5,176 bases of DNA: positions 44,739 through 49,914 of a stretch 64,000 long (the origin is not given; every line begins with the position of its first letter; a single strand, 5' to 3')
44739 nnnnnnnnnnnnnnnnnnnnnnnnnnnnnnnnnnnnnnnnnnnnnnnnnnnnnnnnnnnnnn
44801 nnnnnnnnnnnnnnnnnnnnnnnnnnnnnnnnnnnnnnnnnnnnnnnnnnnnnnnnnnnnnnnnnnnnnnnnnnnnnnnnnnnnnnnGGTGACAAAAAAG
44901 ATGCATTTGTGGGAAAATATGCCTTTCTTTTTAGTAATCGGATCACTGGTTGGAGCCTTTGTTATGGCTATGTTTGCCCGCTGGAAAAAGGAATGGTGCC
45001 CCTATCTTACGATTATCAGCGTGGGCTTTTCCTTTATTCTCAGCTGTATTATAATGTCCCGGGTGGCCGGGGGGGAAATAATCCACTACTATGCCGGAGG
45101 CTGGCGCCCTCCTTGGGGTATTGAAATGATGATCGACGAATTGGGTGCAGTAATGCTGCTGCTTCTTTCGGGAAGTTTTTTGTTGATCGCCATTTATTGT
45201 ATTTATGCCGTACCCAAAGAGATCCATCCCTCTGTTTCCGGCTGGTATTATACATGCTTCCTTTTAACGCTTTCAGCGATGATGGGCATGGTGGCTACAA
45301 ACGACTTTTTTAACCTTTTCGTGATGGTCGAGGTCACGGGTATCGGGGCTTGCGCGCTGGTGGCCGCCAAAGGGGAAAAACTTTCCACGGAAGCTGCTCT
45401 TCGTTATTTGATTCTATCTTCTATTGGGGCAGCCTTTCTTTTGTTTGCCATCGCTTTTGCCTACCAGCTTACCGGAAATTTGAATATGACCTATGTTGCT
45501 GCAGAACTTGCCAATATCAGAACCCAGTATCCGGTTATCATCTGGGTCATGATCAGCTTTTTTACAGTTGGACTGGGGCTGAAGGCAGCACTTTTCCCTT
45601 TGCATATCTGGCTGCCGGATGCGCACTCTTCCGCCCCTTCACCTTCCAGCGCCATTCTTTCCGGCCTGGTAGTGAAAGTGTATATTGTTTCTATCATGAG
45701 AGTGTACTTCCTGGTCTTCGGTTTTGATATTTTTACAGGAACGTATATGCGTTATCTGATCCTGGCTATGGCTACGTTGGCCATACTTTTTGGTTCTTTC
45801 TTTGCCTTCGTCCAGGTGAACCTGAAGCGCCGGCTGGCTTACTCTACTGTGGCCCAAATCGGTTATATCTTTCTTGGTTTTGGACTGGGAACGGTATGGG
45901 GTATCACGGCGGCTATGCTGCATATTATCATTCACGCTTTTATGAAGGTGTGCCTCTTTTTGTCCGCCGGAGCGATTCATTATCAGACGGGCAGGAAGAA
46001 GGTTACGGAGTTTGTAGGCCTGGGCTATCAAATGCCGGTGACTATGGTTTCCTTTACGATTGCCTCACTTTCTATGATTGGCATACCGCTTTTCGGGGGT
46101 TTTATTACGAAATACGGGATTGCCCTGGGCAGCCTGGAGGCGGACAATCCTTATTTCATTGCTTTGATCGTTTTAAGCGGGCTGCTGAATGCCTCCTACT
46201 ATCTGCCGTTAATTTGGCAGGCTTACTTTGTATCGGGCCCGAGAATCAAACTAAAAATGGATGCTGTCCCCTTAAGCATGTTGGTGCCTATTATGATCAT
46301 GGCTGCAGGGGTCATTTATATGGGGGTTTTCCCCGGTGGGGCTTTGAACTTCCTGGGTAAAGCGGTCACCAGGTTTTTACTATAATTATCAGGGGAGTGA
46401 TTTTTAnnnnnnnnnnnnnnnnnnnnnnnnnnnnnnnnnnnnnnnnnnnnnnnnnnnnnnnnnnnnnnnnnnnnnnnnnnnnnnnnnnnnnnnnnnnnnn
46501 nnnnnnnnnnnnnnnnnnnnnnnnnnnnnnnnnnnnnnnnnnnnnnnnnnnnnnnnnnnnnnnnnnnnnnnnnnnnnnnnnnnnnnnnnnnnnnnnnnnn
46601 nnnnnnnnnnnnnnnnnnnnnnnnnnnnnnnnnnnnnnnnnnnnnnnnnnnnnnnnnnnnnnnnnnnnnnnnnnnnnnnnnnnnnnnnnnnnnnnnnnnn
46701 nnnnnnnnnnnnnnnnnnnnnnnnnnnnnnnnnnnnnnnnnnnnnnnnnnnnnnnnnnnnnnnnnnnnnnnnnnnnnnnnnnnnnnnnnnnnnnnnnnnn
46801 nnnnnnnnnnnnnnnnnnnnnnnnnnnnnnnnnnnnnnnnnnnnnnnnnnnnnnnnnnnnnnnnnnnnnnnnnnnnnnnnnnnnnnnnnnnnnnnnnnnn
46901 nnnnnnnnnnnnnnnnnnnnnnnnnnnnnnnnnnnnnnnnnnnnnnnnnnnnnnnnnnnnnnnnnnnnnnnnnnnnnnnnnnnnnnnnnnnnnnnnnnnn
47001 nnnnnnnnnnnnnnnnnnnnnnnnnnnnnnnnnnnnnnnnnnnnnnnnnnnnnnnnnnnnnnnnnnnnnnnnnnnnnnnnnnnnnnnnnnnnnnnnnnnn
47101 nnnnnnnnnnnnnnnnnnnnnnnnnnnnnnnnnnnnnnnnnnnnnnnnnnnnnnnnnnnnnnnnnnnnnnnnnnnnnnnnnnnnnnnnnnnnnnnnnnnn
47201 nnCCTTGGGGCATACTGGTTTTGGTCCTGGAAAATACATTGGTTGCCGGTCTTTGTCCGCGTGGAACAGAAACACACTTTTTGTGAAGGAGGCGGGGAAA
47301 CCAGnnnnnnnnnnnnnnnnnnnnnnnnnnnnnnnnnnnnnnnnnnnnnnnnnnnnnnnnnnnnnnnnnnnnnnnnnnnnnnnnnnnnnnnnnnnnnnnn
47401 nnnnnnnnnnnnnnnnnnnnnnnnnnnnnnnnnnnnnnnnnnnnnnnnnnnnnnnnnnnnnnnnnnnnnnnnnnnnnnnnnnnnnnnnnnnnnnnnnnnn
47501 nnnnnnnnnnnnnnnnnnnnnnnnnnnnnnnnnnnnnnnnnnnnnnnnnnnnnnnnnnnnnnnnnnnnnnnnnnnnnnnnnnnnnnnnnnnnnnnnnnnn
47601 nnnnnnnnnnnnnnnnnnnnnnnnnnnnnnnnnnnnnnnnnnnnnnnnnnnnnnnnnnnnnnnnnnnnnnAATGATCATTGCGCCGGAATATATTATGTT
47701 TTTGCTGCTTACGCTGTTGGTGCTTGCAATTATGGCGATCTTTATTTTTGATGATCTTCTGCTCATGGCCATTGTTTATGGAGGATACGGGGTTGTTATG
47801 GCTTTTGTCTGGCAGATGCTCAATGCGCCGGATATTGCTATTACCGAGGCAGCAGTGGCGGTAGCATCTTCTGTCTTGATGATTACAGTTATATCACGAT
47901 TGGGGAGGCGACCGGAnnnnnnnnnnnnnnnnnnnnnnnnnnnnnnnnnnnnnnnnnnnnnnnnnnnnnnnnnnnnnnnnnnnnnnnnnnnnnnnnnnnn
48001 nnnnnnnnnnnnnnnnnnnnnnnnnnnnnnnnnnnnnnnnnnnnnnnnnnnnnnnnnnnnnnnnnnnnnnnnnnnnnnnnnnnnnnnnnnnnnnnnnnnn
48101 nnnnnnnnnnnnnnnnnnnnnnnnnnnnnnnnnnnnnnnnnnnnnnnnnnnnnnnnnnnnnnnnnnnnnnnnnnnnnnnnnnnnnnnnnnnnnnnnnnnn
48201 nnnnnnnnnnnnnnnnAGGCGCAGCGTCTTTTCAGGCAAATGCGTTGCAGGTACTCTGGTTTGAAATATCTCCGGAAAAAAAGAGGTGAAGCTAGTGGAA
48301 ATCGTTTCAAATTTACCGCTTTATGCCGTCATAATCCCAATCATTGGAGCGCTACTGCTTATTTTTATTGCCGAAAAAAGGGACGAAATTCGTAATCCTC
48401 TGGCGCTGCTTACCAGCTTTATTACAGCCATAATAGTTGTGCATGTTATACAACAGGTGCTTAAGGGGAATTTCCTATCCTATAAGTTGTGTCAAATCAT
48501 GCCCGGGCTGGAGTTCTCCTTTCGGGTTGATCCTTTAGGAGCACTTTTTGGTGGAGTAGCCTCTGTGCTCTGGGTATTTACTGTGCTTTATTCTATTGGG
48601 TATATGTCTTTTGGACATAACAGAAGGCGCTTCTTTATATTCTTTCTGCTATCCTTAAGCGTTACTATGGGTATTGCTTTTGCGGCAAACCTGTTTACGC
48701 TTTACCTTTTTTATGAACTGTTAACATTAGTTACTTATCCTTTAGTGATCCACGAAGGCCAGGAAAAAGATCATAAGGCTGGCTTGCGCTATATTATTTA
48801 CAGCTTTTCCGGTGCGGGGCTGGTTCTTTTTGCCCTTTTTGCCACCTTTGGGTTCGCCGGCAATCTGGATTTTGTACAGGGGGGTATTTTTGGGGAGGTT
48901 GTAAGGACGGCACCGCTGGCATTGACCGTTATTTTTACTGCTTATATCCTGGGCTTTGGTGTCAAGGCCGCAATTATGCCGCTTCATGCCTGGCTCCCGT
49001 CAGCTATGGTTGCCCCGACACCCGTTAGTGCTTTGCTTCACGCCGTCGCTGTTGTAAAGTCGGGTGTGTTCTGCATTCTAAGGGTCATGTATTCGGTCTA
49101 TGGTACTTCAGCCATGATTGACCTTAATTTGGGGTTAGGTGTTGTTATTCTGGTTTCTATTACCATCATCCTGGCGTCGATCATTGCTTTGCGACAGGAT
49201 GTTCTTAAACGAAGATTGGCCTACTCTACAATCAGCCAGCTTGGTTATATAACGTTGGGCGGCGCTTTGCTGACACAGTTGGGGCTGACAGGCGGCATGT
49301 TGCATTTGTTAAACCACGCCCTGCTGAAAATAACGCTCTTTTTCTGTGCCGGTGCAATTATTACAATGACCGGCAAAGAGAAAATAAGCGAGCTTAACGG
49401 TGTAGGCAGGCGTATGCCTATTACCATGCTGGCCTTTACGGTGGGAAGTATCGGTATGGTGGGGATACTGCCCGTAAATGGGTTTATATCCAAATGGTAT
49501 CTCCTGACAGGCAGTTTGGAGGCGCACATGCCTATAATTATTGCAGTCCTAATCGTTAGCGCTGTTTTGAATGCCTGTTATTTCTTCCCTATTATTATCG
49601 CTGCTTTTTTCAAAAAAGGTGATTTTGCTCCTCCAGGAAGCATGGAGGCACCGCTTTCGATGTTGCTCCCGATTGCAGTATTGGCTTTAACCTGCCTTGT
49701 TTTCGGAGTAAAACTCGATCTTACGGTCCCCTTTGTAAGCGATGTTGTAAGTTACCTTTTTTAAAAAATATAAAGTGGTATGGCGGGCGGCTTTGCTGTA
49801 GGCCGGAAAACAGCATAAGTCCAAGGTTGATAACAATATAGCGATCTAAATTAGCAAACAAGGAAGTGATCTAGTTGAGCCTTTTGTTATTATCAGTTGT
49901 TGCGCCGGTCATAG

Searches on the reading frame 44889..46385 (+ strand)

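Call 7: search_protein_families(library=pfam, proteins=[window:44889-46385:+])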
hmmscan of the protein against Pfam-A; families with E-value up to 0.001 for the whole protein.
window:44889-46385:+ (498 aa): 2 families
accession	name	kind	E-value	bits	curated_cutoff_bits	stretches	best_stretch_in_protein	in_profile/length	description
PF00361.26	Proton_antipo_M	-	9.8e-60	202.7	21.5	1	138-431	2-291/294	NADH:quinone oxidoreductase/Mrp antiporter, TM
PF10125.14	NADHdeh_related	-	0.00083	19.3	27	1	130-222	80-168/218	NADH dehydrogenase I, subunit N related protein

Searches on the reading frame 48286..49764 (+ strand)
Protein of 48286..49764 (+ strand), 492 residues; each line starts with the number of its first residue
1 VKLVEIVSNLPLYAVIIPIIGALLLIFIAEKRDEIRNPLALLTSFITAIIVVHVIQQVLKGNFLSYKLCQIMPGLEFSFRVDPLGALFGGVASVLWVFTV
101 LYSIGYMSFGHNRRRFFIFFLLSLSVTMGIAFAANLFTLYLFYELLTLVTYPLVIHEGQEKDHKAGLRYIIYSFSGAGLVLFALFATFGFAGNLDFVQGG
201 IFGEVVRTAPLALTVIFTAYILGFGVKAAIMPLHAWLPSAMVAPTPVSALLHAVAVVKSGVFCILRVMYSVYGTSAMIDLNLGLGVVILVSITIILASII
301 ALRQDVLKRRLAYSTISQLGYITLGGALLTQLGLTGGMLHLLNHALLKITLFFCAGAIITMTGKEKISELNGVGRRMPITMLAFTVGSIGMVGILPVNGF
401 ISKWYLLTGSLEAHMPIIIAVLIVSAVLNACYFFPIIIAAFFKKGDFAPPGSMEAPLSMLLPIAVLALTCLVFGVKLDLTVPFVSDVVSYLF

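Call 7: search_protein_families(library=pfam, proteins=[window:48286-49764:+])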
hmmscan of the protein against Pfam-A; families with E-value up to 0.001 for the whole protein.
window:48286-49764:+ (492 aa): 2 families
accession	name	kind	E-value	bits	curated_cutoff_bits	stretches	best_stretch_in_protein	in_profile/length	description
PF00361.26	Proton_antipo_M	-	9.2e-58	196.2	21.5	1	133-428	1-293/294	NADH:quinone oxidoreductase/Mrp antiporter, TM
PF00662.26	Proton_antipo_N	-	2.9e-06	27.5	24.5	1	75-117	9-51/51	NADH-Ubiquinone oxidoreductase (complex I), chain 5 N-terminus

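Call 56: search_protein_families(library=ncbifam, proteins=[window:48286-49764:+], max_evalue=0.00001)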
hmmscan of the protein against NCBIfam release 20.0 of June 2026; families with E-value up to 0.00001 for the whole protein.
window:48286-49764:+ (492 aa): 72 families (the best 25 are shown)
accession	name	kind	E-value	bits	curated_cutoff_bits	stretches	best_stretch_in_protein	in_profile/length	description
NF006236.0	PRK08375.1-1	equivalog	2.9e-155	518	663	1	6-488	4-492/493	putative monovalent cation/H+ antiporter subunit D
NF005561.0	PRK07234.1-1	equivalog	4.2e-150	501.2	718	1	4-445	2-443/569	putative monovalent cation/H+ antiporter subunit D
NF005140.0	PRK06589.1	equivalog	5.7e-98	328.9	470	1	6-484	8-485/489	putative monovalent cation/H+ antiporter subunit D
NF006419.0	PRK08668.1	equivalog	5.3e-75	253.4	617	1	15-487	8-477/613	NADH dehydrogenase subunit M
NF009288.0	PRK12648.1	equivalog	3.2e-71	240.7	1104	1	13-481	5-475/954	monovalent cation/H+ antiporter subunit A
NF005097.0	PRK06525.1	equivalog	5.5e-69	233.1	430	1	9-472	3-470/480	hydrogenase 4 subunit D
NF005086.0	PRK06521.1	equivalog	4.8e-68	230.2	667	1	13-490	10-505/669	hydrogenase 4 subunit B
NF006240.0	PRK08376.1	subfamily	5.5e-67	226.8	662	1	7-475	3-490/521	putative monovalent cation/H+ antiporter subunit D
NF005141.0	PRK06590.1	equivalog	5.9e-66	223.7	556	1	11-476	5-467/615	NADH-quinone oxidoreductase subunit L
NF009287.0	PRK12647.1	equivalog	1.3e-63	215.8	937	1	12-483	4-473/773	putative monovalent cation/H+ antiporter subunit A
TIGR01974.1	NDH_I_L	subfamily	1.4e-61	209.2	407.5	1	13-477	5-479/630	NADH-quinone oxidoreductase subunit L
NF006241.0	PRK08377.1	equivalog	1.1e-60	206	645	1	14-464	8-455/494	NADH dehydrogenase subunit N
NF009305.0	PRK12662.1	equivalog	7.6e-59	199.7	700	1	8-476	3-475/492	putative monovalent cation/H+ antiporter subunit D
TIGR01972.1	NDH_I_M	subfamily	8.8e-58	196.1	263.8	1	14-476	4-467/486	NADH-quinone oxidoreductase subunit M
NF009290.0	PRK12650.1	equivalog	6.2e-56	189.9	980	1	14-488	5-483/966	DUF4040 family protein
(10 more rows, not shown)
